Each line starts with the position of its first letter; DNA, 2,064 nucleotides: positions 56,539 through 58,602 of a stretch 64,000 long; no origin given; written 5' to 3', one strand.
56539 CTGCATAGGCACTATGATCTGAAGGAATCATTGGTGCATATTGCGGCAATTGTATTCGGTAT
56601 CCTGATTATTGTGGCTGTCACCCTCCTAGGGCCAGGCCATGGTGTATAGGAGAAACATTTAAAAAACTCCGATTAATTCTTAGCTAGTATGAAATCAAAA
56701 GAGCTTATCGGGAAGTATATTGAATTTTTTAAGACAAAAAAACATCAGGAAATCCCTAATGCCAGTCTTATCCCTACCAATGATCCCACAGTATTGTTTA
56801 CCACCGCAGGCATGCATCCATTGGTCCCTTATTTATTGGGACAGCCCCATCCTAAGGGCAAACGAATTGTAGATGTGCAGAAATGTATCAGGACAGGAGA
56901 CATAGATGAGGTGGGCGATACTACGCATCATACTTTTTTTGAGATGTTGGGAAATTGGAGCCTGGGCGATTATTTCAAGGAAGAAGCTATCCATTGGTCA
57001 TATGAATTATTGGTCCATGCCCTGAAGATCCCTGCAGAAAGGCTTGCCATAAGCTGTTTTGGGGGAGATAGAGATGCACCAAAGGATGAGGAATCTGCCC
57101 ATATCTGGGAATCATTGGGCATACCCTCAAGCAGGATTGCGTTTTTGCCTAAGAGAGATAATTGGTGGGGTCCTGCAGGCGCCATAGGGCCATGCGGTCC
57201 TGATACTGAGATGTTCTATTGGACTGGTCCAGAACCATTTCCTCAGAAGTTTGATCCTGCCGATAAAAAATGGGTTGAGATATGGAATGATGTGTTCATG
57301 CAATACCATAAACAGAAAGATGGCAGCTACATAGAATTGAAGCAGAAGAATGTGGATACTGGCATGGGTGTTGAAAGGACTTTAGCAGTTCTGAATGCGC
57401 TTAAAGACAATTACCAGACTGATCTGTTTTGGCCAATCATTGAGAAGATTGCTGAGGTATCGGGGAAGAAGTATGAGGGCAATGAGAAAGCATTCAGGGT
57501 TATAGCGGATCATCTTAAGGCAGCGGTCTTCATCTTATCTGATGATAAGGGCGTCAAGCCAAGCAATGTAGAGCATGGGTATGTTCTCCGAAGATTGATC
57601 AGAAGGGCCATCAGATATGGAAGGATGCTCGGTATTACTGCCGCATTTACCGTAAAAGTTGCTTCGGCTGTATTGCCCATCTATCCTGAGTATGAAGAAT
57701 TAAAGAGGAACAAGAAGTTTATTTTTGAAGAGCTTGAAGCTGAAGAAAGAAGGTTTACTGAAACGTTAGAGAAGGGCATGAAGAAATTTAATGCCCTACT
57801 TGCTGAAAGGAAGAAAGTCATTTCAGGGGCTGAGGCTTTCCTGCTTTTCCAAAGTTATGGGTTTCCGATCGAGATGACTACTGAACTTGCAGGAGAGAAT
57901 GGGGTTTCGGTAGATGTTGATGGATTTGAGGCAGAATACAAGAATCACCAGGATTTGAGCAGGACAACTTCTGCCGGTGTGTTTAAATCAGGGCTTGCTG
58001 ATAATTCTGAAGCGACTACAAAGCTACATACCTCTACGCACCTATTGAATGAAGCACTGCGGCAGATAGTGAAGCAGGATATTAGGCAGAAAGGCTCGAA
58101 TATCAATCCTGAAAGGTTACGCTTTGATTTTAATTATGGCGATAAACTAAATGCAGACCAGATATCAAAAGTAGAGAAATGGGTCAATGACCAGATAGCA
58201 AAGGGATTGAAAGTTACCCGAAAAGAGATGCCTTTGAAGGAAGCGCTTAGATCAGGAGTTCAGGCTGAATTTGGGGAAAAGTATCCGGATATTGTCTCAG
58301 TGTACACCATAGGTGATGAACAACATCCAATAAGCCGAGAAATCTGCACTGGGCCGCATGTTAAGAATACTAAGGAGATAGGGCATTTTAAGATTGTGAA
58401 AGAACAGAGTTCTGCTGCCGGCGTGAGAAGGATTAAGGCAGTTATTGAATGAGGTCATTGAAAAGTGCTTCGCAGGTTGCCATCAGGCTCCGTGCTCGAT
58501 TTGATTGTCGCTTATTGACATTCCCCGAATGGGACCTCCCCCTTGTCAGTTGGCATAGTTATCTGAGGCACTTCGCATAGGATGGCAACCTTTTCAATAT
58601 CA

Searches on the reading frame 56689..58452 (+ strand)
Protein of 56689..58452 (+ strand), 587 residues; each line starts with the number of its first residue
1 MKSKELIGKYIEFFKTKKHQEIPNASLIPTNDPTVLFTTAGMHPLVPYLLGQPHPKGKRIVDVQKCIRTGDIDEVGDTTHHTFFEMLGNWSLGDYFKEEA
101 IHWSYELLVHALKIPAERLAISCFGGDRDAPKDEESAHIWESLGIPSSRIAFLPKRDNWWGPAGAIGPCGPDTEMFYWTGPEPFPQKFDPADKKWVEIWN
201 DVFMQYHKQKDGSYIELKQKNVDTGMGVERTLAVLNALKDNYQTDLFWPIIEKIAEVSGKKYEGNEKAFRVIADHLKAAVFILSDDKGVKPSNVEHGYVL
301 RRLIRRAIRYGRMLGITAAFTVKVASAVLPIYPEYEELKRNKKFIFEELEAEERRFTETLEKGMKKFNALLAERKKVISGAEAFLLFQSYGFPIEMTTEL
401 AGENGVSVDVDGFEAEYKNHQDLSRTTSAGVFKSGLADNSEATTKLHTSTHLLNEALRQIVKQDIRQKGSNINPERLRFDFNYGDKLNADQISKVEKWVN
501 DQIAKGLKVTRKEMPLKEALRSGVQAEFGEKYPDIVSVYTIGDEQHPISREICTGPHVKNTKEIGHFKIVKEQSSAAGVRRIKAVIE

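Call 51: search_protein_families(library=ncbifam, proteins=[window:56689-58452:+], max_evalue=0.00001)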
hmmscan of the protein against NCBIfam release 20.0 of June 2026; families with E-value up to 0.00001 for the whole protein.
window:56689-58452:+ (587 aa): 4 families
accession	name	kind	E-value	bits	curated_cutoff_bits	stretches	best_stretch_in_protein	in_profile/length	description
NF002436.0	PRK01584.1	equivalog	2e-247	822.5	529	1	1-587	1-593/595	alanine--tRNA ligase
TIGR00344.1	alaS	equivalog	1.1e-176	589.6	457.05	2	9-429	5-431/847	alanine--tRNA ligase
TIGR03683.1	A-tRNA_syn_arch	equivalog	5.3e-60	203.6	744.7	3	271-410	330-466/902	alanine--tRNA ligase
NF040865.1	a_tRNA_ed_AlaXM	equivalog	1.7e-20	73.8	300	1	443-586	94-233/234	alanyl-tRNA editing protein AlaXM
